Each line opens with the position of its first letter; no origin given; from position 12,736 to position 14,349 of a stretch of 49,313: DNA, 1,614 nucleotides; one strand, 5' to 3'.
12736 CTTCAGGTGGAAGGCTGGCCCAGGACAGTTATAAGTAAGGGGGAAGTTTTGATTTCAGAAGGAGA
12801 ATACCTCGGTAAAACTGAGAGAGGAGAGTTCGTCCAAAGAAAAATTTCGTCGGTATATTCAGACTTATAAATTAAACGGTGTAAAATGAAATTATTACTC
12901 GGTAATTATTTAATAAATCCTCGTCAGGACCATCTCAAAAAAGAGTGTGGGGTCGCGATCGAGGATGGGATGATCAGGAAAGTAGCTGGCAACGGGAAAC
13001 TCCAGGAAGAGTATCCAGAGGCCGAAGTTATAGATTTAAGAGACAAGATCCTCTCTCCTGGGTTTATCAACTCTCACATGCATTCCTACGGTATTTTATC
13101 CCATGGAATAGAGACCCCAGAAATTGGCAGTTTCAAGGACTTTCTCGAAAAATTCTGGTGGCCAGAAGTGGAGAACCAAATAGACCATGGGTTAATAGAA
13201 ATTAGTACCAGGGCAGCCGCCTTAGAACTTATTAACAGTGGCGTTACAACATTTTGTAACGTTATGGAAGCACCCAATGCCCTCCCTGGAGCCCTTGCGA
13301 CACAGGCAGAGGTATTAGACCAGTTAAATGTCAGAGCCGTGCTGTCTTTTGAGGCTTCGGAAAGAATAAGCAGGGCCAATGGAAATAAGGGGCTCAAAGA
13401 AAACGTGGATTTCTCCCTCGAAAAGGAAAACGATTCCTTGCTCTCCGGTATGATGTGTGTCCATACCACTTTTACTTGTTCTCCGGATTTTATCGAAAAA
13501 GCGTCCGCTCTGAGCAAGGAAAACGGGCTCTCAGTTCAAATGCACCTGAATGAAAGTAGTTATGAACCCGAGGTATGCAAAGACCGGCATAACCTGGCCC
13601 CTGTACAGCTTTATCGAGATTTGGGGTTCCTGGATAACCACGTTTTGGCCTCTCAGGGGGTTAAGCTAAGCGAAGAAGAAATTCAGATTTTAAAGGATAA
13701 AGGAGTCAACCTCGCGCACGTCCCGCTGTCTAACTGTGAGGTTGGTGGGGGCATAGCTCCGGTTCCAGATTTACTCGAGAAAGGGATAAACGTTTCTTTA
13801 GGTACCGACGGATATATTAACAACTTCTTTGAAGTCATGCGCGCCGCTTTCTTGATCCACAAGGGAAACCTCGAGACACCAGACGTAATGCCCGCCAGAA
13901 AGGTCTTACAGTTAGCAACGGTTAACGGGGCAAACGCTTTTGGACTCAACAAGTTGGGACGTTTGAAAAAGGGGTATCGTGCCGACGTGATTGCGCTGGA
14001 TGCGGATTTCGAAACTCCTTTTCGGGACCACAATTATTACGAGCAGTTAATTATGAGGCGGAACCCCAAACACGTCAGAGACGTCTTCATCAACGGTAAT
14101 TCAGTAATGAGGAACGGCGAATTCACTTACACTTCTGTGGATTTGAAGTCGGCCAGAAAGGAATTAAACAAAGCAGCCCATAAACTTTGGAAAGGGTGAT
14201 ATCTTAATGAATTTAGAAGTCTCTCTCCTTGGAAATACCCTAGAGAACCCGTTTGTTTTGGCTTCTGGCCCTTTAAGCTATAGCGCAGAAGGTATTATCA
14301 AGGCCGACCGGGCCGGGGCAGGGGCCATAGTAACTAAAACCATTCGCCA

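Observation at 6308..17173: Tight nine-gene string mixing cyclic-amide hydrolases, a PreA-type FeS flavoprotein, an Ftr-like formyltransferase and a tungsten AOR: candidate undescribed anaerobic N-heterocycle pathway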

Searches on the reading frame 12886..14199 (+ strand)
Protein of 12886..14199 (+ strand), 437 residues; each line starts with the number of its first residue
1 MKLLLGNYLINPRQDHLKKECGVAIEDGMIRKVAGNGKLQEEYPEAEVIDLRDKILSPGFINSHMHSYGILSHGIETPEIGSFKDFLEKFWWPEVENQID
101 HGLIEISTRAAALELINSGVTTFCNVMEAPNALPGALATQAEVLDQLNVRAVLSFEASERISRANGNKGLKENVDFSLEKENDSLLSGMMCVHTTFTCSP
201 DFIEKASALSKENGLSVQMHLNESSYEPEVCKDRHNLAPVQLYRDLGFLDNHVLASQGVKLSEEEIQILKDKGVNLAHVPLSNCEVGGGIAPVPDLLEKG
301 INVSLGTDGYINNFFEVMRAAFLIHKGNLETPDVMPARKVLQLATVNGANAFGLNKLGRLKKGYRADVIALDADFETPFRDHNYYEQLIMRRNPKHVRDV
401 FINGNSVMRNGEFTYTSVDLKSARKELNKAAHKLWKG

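Call 3: search_protein_families(library=pfam, proteins=[window:12886-14199:+])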
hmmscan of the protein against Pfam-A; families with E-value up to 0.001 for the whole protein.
window:12886-14199:+ (437 aa): 2 families
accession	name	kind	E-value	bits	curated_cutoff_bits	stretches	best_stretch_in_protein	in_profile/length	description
PF01979.26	Amidohydro_1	-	5.4e-51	174.3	25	1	55-407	1-345/345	Amidohydrolase family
PF07969.17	Amidohydro_3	-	1.6e-19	71.2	29.7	2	262-407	317-471/472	Amidohydrolase family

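Call 4: search_protein_families(library=ncbifam, proteins=[window:12886-14199:+])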
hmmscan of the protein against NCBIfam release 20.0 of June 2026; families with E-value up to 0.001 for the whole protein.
window:12886-14199:+ (437 aa): 56 families (the best 25 are shown)
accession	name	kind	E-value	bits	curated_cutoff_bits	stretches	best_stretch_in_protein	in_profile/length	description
NF005540.0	PRK07203.1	equivalog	1.5e-81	274.3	444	1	9-436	9-440/444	putative aminohydrolase SsnA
TIGR03314.1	Se_ssnA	subfamily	6.6e-73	246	455.5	1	13-436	13-439/441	putative selenium metabolism protein SsnA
NF004701.0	PRK06038.1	equivalog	6.1e-72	242.7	609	1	15-434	19-426/432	N-ethylammeline chlorohydrolase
NF006549.0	PRK09045.1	equivalog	4.6e-64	216.7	540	1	14-417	23-424/444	TRZ/ATZ family hydrolase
NF005557.0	PRK07228.1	equivalog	6.4e-62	209.7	522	1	12-434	14-437/445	5'-deoxyadenosine deaminase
NF006252.0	PRK08393.1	equivalog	2.6e-60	204.7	617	1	21-414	21-405/424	N-ethylammeline chlorohydrolase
NF006055.0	PRK08203.1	equivalog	5.6e-54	183.4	532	1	16-436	22-452/455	8-oxoguanine deaminase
NF004995.0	PRK06380.1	subfamily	1.7e-49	169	567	1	4-413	4-404/418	metal-dependent hydrolase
NF012037.0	PRK15493.1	equivalog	7.1e-45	153.6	779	1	22-413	24-414/435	bifunctional S-methyl-5'-thioadenosine deaminase/S-adenosylhomocysteine deaminase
NF009059.0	PRK12393.1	equivalog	2.4e-44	151.8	543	2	193-435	213-456/460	amidohydrolase family protein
NF005211.0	PRK06687.1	equivalog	3e-41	141.6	703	1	16-413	17-414/419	TRZ/ATZ family protein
NF004801.0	PRK06151.1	subfamily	7.1e-41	140.6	416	1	46-436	46-464/491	chlorohydrolase family protein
NF006056.0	PRK08204.1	subfamily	6.1e-39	134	391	1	19-435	23-441/449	hypothetical protein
TIGR02967.1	guan_deamin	equivalog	6.8e-36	124.1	375.4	1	22-378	8-367/401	guanine deaminase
NF006681.0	PRK09229.1-2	equivalog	2e-35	122.4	362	1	181-417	195-434/451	formimidoylglutamate deiminase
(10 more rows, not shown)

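Call 48: find_homologous_proteins(query=window:12886-14199:+, max_evalue=1e-30)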
Query window:12886-14199:+ (437 aa): 1940 proteins with E <= 1e-30 among 8000 candidates; the best 120 are listed.
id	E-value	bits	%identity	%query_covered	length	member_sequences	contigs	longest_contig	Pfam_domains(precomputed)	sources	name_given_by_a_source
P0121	3.9e-291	983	99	100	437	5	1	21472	PF07969.18,PF01979.27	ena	-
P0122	5.4e-258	874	88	100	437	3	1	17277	PF07969.18,PF01979.27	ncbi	-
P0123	9.4e-164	564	57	100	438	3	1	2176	PF07969.18,PF01979.27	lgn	-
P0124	1.6e-158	546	54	100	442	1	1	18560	PF07969.18,PF01979.27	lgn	-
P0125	2.6e-158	546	55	100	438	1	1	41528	PF07969.18,PF01979.27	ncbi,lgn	-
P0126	4.5e-157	542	54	100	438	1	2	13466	PF07969.18,PF01979.27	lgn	-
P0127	1.5e-155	537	56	100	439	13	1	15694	PF07969.18,PF01979.27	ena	-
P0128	8.4e-155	534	55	96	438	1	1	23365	PF07969.18,PF01979.27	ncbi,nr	ncbi:MAG: amidohydrolase family protein [Spirochaetales bacterium]|nr:amidohydrolase family protein 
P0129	6.0e-154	531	57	99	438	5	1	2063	PF07969.18,PF01979.27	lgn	-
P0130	5.7e-153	528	55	97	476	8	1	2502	PF07969.18,PF01979.27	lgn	-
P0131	5.2e-149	515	56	99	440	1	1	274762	PF07969.18,PF01979.27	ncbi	-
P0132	1.3e-148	514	53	100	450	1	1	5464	PF07969.18,PF01979.27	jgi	jgi:cytosine/adenosine deaminase-related metal-dependent hydrolase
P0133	3.1e-148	513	53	100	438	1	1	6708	PF07969.18,PF01979.27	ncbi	-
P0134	6.1e-148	512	52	97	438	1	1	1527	PF07969.18,PF01979.27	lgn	-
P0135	1.4e-147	510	52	99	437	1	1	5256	PF07969.18,PF01979.27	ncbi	ncbi:MAG: amidohydrolase family protein [Spirochaetota bacterium]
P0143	2.7e-145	503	50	99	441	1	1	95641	PF07969.18,PF01979.27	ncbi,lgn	ncbi:MAG: amidohydrolase [Bacillota bacterium]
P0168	1.7e-139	484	50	99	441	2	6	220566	PF07969.18,PF01979.27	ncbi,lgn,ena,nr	ncbi:MAG: amidohydrolase [Desulfitibacter sp. BRH_c19]|nr:MAG: amidohydrolase [Desulfitibacter sp. B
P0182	1.5e-134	467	50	99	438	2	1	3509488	PF07969.18,PF01979.27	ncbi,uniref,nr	ncbi:amidohydrolase family protein [Neomoorella glycerini]|uniref:amidohydrolase family protein n=1 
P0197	1.7e-131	457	47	100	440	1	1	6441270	PF07969.18,PF01979.27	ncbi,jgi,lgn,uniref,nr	ncbi:amidohydrolase family protein [Candidatus Formimonas warabiya]|uniref:Amidohydrolase n=1 Tax=Fo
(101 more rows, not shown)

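Call 49: find_encoding_contigs(protein=P0182, flank=10000, max_places=1)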
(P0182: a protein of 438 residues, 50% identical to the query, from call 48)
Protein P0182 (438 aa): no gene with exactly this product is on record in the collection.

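Call 50: find_encoding_contigs(protein=P0197, flank=10000, max_places=1)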
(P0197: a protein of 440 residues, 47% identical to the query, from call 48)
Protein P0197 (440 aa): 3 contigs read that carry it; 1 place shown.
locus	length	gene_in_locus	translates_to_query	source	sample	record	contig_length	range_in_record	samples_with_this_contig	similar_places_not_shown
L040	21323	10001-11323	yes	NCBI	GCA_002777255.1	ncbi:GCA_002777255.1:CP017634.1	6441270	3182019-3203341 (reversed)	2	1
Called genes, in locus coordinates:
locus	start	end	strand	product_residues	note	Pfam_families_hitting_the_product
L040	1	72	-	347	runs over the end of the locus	PF00356:LacI, PF00532:Peripla_BP_1, PF13407:Peripla_BP_4 (weak), PF13377:Peripla_BP_3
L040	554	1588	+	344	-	PF02608:Bmp, PF13458:Peripla_BP_6 (faint)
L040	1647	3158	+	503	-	PF13476:AAA_23 (faint), PF00005:ABC_tran, PF13304:AAA_21 (faint), PF00005:ABC_tran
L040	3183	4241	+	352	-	PF02653:BPD_transp_2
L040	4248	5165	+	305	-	PF02653:BPD_transp_2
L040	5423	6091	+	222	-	PF02607:B12-binding_2, PF02310:B12-binding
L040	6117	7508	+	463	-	PF05369:MtmB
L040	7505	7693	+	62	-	-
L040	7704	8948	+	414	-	PF01546:Peptidase_M20, PF07687:M20_dimer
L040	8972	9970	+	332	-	PF02729:OTCace_N, PF00185:OTCace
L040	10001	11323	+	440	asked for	PF01979:Amidohydro_1, PF07969:Amidohydro_3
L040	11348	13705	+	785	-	PF01315:Ald_Xan_dh_C, PF02738:MoCoBD_1, PF20256:MoCoBD_2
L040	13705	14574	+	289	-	PF00941:FAD_binding_5, PF03450:CO_deh_flav_C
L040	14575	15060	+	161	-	PF00111:Fer2, PF01799:Fer2_2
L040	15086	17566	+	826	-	PF01180:DHO_dh, PF14691:Fer4_20, PF07992:Pyr_redox_2, PF13450:NAD_binding_8 (weak), PF13738:Pyr_redox_3 (weak), PF12838:Fer4_7, PF13187:Fer4_9, PF00037:Fer4, +9 more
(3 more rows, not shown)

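Call 51: find_encoding_contigs(protein=P0131, flank=10000, max_places=1)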
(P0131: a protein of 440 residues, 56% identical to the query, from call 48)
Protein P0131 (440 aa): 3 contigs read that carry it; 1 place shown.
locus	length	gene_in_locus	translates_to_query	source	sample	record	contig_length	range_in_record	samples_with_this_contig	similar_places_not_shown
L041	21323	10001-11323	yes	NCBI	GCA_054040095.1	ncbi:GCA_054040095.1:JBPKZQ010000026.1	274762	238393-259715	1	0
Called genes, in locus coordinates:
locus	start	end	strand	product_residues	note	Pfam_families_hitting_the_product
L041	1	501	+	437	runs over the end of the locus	PF01584:CheW, PF01739:CheR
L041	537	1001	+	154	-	PF13690:CheX, PF04509:CheC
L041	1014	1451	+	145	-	PF00072:Response_reg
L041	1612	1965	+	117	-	-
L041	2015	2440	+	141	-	-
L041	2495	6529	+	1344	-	PF08502:LeuA_dimer (weak), PF00391:PEP-utilizers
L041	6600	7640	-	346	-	PF05343:Peptidase_M42, PF01546:Peptidase_M20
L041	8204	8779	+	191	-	PF12844:HTH_19 (weak), PF13560:HTH_31 (weak), PF01381:HTH_3, PF07883:Cupin_2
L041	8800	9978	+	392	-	PF01546:Peptidase_M20, PF07687:M20_dimer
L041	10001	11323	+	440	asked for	PF01979:Amidohydro_1, PF07969:Amidohydro_3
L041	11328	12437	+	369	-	PF01180:DHO_dh, PF12837:Fer4_6 (faint), PF12838:Fer4_7, PF13187:Fer4_9 (weak), PF13237:Fer4_10, PF13484:Fer4_16 (faint), PF14697:Fer4_21 (weak), PF00037:Fer4 (weak)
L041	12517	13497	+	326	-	PF02729:OTCace_N, PF00185:OTCace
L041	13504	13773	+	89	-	PF02597:ThiS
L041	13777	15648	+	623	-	PF02730:AFOR_N, PF01314:AFOR_C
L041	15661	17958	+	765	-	PF01315:Ald_Xan_dh_C, PF02738:MoCoBD_1, PF20256:MoCoBD_2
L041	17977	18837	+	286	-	PF00941:FAD_binding_5, PF03450:CO_deh_flav_C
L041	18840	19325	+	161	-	PF13085:Fer2_3 (weak), PF00111:Fer2, PF01799:Fer2_2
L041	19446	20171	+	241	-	PF00392:GntR, PF07702:UTRA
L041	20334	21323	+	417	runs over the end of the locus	PF00370:FGGY_N, PF02782:FGGY_C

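Call 54: find_related_loci(query=A2, collection=metagenome_contigs, flank=10000)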
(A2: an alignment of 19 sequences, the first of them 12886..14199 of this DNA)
Query A2 (437 aa) in metagenome_contigs; peptide patterns used: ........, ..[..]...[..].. (x = any residue, [..] = any of these).
600 stretches matched a pattern (row limit reached: there are more); 560 encode a relative of the query (tblastn E <= 1e-3); the best 80 are kept; 80 distinct loci.
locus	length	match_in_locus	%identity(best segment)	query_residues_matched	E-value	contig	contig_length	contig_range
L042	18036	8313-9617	86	1-435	0e+0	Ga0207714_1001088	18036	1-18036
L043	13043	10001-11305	86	1-435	0e+0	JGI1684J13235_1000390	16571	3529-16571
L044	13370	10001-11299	56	2-436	6e-163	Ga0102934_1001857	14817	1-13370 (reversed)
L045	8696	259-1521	55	14-436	5e-160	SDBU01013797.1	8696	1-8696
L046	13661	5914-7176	55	14-436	3e-159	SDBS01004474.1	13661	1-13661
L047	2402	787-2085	51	2-436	1e-161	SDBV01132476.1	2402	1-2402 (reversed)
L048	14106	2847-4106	53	17-437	9e-151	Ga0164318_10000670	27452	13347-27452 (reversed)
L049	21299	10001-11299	50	3-435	3e-147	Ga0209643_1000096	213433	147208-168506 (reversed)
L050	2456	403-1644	52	22-436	3e-156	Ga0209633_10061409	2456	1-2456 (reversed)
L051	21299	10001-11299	51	1-435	1e-146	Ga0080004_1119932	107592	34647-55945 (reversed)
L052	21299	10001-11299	49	1-435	6e-140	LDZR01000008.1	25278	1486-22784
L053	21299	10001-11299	49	2-435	1e-139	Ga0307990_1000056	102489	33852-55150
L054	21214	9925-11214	50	4-435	9e-139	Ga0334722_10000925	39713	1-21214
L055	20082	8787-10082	50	2-436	2e-138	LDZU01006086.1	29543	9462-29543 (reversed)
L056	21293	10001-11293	49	1-435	7e-137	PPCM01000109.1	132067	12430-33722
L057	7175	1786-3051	50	14-436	8e-137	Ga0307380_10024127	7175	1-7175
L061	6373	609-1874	49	14-436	1e-135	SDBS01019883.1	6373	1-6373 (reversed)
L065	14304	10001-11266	49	14-436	2e-134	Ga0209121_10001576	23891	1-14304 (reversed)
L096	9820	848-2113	48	14-436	2e-130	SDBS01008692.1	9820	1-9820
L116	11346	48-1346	46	4-436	2e-128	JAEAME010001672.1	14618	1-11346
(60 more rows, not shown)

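Call 81: find_encoding_contigs(protein=P0168, flank=10000, max_places=1)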
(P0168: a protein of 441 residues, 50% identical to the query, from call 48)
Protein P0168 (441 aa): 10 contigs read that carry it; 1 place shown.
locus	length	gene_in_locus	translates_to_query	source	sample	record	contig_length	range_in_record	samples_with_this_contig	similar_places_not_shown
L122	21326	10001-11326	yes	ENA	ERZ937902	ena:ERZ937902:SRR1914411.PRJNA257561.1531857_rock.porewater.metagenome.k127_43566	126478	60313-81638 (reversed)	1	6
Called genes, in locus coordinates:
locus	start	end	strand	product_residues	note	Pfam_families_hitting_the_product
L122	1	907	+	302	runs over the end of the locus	PF01545:Cation_efflux, PF16916:ZT_dimer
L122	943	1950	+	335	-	PF02646:RmuC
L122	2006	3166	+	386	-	PF01546:Peptidase_M20, PF07687:M20_dimer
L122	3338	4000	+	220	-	PF00702:Hydrolase (weak), PF12710:HAD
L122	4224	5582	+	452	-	PF01979:Amidohydro_1, PF07969:Amidohydro_3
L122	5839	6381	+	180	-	PF01381:HTH_3, PF12844:HTH_19, PF13443:HTH_26 (weak), PF07883:Cupin_2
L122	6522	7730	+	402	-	PF01546:Peptidase_M20, PF07687:M20_dimer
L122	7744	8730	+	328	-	PF02729:OTCace_N, PF00185:OTCace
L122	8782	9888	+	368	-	PF01180:DHO_dh, PF12838:Fer4_7 (faint), PF12837:Fer4_6 (faint), PF00037:Fer4 (weak)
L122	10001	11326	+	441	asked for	PF01979:Amidohydro_1, PF07969:Amidohydro_3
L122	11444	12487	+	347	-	PF00356:LacI, PF00532:Peripla_BP_1, PF13407:Peripla_BP_4 (weak), PF13377:Peripla_BP_3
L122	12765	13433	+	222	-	PF02607:B12-binding_2, PF02310:B12-binding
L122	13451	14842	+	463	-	PF05369:MtmB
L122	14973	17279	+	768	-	PF01315:Ald_Xan_dh_C, PF02738:MoCoBD_1, PF20256:MoCoBD_2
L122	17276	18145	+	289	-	PF00941:FAD_binding_5, PF03450:CO_deh_flav_C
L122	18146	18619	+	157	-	PF00111:Fer2, PF01799:Fer2_2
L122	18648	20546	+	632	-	PF02730:AFOR_N, PF01314:AFOR_C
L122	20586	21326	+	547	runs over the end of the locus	PF00015:MCPsignal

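Call 82: find_encoding_contigs(protein=P0143, flank=10000, max_places=1)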
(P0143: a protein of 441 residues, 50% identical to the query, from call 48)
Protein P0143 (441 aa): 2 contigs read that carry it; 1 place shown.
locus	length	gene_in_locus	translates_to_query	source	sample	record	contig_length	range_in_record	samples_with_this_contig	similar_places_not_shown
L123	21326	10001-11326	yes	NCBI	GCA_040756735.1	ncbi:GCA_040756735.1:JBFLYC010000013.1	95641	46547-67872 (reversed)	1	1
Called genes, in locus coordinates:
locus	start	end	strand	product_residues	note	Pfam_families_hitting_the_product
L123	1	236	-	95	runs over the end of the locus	PF00676:E1_dh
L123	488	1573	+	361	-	PF01979:Amidohydro_1, PF07969:Amidohydro_3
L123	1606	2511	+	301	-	-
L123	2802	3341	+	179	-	PF01381:HTH_3, PF12844:HTH_19, PF13560:HTH_31 (weak), PF07883:Cupin_2, PF02311:AraC_binding (weak)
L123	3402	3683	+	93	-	PF02597:ThiS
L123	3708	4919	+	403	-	PF01546:Peptidase_M20, PF07687:M20_dimer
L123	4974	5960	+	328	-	PF02729:OTCace_N, PF00185:OTCace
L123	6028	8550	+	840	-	PF01180:DHO_dh, PF14691:Fer4_20, PF00890:FAD_binding_2 (weak), PF01266:DAO (weak), PF01946:Thi4 (weak), PF07992:Pyr_redox_2, PF13450:NAD_binding_8, PF12838:Fer4_7, +9 more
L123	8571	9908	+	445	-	PF20695:UbiD_N, PF01977:UbiD, PF20696:UbiD_C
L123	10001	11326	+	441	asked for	PF01979:Amidohydro_1, PF07969:Amidohydro_3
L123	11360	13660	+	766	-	PF01315:Ald_Xan_dh_C, PF02738:MoCoBD_1, PF20256:MoCoBD_2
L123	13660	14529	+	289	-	PF00941:FAD_binding_5, PF03450:CO_deh_flav_C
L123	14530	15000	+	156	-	PF13085:Fer2_3 (faint), PF00111:Fer2, PF01799:Fer2_2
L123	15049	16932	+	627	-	PF02730:AFOR_N, PF01314:AFOR_C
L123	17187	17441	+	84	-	-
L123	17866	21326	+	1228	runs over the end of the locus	PF14478:DUF4430, PF00395:SLH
